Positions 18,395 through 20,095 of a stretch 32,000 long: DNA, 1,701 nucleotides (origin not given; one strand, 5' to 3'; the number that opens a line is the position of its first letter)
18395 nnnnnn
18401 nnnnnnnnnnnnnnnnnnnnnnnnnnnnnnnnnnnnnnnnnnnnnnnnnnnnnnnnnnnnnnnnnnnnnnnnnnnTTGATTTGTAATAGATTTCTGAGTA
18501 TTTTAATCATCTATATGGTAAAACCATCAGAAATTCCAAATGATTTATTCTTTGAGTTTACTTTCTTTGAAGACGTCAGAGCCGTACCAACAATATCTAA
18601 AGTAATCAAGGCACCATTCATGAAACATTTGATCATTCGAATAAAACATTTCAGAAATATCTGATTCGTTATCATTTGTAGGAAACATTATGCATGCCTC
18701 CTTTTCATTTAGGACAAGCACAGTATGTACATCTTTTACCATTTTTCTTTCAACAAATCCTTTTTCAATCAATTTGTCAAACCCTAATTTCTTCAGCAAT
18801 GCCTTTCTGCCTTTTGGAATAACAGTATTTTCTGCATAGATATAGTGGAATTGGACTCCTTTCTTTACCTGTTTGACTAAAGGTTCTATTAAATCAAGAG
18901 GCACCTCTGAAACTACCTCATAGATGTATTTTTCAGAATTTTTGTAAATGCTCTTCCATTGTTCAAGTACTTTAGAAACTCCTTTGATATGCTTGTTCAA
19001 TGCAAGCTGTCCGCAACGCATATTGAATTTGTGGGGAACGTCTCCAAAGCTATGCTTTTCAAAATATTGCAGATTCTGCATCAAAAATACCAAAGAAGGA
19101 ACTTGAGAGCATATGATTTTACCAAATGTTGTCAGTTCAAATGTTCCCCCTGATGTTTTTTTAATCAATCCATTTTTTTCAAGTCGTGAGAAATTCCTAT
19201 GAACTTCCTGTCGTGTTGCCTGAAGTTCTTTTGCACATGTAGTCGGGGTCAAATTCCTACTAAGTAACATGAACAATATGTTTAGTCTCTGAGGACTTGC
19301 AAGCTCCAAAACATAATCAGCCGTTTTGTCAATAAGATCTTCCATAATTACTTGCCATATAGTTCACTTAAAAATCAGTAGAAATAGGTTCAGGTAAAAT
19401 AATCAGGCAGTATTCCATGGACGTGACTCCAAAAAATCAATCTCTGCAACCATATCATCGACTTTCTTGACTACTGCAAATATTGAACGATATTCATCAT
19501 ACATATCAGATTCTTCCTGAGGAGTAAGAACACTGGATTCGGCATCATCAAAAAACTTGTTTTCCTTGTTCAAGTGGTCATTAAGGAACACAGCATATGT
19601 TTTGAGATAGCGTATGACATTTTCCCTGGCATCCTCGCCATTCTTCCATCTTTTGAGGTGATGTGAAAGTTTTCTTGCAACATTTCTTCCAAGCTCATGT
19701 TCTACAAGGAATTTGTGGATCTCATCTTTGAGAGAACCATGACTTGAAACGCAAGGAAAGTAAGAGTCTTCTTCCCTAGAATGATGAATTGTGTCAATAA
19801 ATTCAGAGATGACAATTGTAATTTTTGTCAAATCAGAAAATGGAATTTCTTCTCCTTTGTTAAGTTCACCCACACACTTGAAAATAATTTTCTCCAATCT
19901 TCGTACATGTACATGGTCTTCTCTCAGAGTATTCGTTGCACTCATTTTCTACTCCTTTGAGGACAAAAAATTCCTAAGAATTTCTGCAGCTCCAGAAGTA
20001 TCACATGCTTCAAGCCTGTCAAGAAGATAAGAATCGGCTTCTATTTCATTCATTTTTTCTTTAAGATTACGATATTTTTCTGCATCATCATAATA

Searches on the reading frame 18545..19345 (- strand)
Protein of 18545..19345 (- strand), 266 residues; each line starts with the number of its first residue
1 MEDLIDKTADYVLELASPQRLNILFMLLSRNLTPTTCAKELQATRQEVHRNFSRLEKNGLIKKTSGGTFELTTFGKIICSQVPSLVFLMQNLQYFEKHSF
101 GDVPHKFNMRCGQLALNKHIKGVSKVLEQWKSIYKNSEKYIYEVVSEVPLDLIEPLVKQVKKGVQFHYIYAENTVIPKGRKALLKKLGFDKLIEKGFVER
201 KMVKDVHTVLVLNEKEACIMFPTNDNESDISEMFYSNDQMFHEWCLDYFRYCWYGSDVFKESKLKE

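Call 11: search_protein_families(library=pfam, max_evalue=0.01, proteins=[window:18545-19345:-])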
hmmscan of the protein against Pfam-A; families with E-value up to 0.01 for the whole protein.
window:18545-19345:- (266 aa): 6 families
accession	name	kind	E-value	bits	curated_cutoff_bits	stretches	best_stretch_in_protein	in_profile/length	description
PF25213.1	HVO_A0261_N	-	3.7e-11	43.2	35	1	15-85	8-77/86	HVO_A0261 N-terminal domain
PF12802.13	MarR_2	-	4e-05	24.1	27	1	18-65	5-54/61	MarR family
PF01022.26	HTH_5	-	5.4e-05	23.4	22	1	17-63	1-47/47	Bacterial regulatory protein, arsR family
PF13545.12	HTH_Crp_2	-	7.5e-05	23.1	27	1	9-66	4-56/70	Crp-like helix-turn-helix domain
PF01978.25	TrmB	-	0.0038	17.5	25.6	0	26-67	17-58/68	Sugar-specific transcriptional regulator TrmB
PF22979.2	HTH_69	-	0.0049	17.2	27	0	32-65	27-60/69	Winged helix-turn-helix domain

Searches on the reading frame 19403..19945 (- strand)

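Call 70: search_protein_families(library=pfam, max_evalue=0.001, proteins=[window:19403-19945:-])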
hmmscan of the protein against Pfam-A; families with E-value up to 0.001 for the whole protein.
window:19403-19945:- (180 aa): 1 family
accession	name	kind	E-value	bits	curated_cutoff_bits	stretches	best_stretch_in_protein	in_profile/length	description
PF01814.28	Hemerythrin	-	4.7e-12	46.9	25.3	1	4-130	3-121/127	Hemerythrin HHE cation binding domain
